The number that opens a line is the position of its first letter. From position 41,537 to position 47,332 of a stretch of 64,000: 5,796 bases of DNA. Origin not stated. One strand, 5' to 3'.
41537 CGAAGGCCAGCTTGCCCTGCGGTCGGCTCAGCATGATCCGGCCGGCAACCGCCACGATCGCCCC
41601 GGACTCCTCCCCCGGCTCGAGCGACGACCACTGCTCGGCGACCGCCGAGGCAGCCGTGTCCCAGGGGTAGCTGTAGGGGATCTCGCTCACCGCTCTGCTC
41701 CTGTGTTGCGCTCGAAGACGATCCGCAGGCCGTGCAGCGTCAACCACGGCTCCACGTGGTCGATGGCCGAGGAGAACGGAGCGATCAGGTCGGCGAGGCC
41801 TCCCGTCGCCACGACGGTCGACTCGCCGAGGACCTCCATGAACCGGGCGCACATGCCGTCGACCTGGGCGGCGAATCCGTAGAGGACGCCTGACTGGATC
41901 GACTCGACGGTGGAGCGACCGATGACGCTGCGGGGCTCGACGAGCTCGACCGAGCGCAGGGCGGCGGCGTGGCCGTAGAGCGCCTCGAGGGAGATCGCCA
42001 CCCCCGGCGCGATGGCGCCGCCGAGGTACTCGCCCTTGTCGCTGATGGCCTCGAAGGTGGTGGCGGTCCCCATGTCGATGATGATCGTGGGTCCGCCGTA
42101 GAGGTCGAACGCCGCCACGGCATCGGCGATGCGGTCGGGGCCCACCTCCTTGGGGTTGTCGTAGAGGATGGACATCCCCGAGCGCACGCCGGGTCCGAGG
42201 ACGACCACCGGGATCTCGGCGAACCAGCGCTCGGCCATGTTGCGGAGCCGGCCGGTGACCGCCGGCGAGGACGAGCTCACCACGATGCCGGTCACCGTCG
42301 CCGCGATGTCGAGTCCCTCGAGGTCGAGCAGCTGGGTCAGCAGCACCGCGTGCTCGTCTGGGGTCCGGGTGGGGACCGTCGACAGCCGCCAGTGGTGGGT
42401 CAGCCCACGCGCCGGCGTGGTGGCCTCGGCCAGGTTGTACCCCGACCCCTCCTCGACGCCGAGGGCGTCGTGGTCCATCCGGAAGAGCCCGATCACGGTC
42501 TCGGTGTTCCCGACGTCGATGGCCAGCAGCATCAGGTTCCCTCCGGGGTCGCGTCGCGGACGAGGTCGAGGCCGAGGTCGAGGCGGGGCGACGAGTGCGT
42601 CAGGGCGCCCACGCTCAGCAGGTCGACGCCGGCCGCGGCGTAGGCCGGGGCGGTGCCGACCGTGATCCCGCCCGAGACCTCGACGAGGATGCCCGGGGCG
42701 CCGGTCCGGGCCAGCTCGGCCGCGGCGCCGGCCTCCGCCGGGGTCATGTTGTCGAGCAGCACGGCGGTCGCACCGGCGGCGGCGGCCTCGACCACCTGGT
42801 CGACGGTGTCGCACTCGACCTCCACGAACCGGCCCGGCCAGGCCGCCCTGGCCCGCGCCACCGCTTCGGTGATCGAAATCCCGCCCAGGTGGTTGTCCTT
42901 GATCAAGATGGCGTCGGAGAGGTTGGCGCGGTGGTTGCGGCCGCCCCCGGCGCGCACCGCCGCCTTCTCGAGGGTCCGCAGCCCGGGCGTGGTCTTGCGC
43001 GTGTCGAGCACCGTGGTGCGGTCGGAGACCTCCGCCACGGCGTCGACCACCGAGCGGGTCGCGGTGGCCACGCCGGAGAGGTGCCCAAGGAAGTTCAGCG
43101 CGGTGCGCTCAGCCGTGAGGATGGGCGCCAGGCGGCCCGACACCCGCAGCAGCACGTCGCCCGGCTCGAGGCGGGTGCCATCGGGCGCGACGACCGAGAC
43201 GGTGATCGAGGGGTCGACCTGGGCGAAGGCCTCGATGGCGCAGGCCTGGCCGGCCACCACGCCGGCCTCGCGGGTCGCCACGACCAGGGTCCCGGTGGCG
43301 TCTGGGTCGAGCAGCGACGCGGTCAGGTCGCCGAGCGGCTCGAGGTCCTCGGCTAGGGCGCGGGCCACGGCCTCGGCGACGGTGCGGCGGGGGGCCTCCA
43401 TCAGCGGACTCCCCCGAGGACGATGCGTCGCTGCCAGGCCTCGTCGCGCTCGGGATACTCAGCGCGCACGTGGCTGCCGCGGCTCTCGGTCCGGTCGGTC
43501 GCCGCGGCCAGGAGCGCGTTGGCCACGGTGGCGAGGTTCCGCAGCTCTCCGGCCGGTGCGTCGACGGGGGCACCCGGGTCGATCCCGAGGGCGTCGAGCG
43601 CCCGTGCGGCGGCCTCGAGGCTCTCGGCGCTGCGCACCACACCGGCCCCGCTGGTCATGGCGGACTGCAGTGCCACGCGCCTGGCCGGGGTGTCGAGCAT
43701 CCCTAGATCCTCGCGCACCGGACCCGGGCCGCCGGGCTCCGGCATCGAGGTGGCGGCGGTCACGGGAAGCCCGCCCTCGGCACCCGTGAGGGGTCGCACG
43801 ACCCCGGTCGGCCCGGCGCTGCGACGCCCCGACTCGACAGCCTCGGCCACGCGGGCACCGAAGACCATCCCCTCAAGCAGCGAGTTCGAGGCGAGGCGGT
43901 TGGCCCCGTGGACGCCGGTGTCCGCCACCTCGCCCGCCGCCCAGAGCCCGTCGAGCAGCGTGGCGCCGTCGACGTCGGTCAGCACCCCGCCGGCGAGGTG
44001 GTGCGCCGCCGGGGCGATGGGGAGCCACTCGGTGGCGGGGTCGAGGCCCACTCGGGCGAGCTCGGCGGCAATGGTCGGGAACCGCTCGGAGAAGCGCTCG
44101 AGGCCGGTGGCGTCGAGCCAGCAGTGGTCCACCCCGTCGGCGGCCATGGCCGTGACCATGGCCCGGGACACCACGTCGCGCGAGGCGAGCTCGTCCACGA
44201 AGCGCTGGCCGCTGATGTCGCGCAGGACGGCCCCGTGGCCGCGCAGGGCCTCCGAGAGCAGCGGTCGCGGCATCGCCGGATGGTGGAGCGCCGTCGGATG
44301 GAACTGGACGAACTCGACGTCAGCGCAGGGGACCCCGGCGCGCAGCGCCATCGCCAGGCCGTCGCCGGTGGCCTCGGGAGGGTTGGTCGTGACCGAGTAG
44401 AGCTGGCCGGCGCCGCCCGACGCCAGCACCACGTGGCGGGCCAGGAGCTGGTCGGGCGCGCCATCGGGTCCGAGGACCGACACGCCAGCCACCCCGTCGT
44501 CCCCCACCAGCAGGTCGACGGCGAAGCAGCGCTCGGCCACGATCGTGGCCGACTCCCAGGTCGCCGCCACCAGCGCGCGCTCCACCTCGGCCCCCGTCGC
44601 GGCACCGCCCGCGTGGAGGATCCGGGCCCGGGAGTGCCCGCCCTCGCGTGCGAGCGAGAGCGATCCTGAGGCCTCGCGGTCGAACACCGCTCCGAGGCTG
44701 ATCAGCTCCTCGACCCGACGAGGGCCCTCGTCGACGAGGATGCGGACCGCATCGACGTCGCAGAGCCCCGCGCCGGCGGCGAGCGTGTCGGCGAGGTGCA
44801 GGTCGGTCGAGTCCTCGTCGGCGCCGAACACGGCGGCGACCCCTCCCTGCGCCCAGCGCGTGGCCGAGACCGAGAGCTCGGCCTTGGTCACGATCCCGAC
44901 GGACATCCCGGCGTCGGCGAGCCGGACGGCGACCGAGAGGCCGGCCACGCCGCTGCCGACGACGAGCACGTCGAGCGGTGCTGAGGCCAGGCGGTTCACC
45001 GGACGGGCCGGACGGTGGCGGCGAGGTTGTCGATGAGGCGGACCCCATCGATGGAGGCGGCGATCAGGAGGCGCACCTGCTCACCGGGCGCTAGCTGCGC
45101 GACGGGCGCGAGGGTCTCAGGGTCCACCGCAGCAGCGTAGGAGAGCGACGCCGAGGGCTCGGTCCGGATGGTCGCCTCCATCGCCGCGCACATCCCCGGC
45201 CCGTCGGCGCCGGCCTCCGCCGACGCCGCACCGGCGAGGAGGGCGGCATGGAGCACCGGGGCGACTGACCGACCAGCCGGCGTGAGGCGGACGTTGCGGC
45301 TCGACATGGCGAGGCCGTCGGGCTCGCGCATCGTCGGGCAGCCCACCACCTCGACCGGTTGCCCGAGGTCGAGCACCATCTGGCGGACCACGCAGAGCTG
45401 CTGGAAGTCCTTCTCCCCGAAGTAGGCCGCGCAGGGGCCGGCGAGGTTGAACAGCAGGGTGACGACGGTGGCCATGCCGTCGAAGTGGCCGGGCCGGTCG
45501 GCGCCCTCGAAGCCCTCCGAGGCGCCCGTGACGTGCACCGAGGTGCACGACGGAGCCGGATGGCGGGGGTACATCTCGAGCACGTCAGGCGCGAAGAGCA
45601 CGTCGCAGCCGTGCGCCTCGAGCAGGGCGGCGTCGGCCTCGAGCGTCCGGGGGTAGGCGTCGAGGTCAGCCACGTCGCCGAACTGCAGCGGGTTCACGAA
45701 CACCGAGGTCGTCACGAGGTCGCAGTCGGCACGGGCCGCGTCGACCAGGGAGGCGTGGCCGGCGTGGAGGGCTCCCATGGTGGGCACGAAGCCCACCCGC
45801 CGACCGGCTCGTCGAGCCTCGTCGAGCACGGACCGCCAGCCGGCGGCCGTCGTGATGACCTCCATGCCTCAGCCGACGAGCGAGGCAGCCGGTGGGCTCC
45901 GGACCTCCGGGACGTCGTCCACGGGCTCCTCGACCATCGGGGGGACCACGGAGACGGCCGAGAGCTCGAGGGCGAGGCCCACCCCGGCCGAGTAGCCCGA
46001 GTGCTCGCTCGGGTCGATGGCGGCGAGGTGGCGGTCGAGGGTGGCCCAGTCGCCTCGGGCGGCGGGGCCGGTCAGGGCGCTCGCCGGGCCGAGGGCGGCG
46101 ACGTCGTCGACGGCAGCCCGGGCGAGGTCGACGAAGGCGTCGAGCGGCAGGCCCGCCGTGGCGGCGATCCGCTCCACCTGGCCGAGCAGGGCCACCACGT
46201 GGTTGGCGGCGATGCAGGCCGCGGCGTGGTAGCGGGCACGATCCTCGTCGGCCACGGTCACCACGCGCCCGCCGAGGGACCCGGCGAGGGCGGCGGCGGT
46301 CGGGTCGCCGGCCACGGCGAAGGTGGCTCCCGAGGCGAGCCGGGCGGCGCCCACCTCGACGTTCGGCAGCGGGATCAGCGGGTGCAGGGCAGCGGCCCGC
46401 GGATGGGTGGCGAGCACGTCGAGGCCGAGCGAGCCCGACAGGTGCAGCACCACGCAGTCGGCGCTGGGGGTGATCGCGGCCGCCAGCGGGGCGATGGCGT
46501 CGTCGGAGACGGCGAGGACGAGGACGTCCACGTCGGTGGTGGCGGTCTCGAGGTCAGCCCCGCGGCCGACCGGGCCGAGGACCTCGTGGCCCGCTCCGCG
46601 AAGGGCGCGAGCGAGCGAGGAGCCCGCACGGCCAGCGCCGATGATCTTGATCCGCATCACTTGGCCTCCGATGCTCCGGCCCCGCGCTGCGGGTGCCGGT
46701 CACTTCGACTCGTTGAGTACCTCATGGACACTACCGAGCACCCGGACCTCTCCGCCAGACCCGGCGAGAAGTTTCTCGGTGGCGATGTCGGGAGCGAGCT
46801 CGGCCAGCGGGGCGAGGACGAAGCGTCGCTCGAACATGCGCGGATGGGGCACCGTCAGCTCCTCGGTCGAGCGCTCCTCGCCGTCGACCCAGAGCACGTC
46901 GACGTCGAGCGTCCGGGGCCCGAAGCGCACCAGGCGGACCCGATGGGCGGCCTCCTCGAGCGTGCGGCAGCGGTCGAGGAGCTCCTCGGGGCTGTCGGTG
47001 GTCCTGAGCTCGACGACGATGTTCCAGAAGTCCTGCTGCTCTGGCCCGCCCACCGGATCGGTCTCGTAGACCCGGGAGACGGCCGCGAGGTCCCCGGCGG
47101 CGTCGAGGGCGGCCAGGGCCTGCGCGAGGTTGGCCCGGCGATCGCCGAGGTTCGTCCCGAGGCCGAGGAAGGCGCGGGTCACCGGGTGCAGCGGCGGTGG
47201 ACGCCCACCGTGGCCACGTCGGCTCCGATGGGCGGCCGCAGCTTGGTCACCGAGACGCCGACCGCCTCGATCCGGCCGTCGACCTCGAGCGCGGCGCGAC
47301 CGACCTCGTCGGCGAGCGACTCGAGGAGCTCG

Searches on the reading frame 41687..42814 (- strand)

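Call 73: search_protein_families(library=pfam, max_evalue=1e-8, proteins=[window:41687-42814:-])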
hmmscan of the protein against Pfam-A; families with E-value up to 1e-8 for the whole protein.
window:41687-42814:- (375 aa): 1 family
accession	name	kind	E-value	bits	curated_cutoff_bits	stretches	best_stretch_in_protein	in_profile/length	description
PF03309.20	Pan_kinase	-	1.6e-63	214.7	24.7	1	96-324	1-205/205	Type III pantothenate kinase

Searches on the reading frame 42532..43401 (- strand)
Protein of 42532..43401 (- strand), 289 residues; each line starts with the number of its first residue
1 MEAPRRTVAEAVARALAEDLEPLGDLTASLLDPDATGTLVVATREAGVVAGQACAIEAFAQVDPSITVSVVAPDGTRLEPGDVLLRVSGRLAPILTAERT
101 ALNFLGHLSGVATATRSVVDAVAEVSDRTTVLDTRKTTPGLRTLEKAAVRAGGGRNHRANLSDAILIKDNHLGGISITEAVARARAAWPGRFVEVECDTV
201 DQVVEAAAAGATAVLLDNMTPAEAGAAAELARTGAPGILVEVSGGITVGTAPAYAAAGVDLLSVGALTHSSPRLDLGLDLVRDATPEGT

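Call 73: search_protein_families(library=pfam, max_evalue=1e-8, proteins=[window:42532-43401:-])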
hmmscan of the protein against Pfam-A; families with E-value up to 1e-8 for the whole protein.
window:42532-43401:- (289 aa): 2 families
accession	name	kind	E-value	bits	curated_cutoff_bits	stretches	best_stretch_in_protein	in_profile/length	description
PF01729.25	QRPTase_C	-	6.1e-52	176.2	23.1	1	111-279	1-169/169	Quinolinate phosphoribosyl transferase, C-terminal domain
PF02749.22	QRPTase_N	-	3.3e-19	69.3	27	1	25-109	1-82/82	Quinolinate phosphoribosyl transferase, N-terminal domain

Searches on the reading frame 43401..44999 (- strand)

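Call 73: search_protein_families(library=pfam, max_evalue=1e-8, proteins=[window:43401-44999:-])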
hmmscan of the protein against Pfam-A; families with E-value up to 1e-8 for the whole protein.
window:43401-44999:- (532 aa): 2 families
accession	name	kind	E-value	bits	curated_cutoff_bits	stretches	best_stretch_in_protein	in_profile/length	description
PF00890.30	FAD_binding_2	-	8.2e-88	295.8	20.4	1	10-374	1-414/414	FAD binding domain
PF02910.25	Succ_DH_flav_C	-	2.5e-14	53.8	20.8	1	483-523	54-95/130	Fumarate reductase flavoprotein C-term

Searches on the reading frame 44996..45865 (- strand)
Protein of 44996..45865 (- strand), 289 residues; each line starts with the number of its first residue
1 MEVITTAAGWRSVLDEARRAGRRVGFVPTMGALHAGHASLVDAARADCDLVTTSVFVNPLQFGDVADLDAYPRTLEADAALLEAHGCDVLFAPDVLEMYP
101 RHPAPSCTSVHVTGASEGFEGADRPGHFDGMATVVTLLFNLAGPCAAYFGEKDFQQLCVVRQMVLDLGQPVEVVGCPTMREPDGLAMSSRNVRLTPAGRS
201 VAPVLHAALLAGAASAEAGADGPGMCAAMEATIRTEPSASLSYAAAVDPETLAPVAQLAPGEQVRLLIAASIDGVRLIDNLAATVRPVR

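Call 74: search_protein_families(library=pfam, max_evalue=1e-8, proteins=[window:44996-45865:-])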
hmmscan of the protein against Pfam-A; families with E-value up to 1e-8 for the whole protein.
window:44996-45865:- (289 aa): 1 family
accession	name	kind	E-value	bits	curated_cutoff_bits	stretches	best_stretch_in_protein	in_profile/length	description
PF02569.21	Pantoate_ligase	-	1.6e-96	323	20.7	1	3-281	2-267/268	Pantoate-beta-alanine ligase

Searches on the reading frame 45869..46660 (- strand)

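Call 74: search_protein_families(library=pfam, max_evalue=1e-8, proteins=[window:45869-46660:-])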
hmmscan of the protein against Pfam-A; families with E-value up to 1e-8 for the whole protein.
window:45869-46660:- (263 aa): 1 family
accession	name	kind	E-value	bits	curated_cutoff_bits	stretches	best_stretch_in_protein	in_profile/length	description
PF10728.14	DUF2520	-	5e-30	104.3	25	1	120-224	13-119/125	Domain of unknown function (DUF2520)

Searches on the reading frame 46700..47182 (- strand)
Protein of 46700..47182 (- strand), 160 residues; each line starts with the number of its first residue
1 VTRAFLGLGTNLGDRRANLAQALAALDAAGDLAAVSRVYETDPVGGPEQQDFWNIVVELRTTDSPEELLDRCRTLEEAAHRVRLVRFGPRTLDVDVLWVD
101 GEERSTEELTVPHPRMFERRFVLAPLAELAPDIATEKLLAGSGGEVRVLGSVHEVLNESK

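Call 74: search_protein_families(library=pfam, max_evalue=1e-8, proteins=[window:46700-47182:-])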
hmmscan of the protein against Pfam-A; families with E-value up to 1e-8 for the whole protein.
window:46700-47182:- (160 aa): 1 family
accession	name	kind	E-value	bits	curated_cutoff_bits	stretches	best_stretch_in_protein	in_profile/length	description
PF01288.25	HPPK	-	6.1e-40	136.7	25.7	1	5-131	1-116/116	7,8-dihydro-6-hydroxymethylpterin-pyrophosphokinase (HPPK)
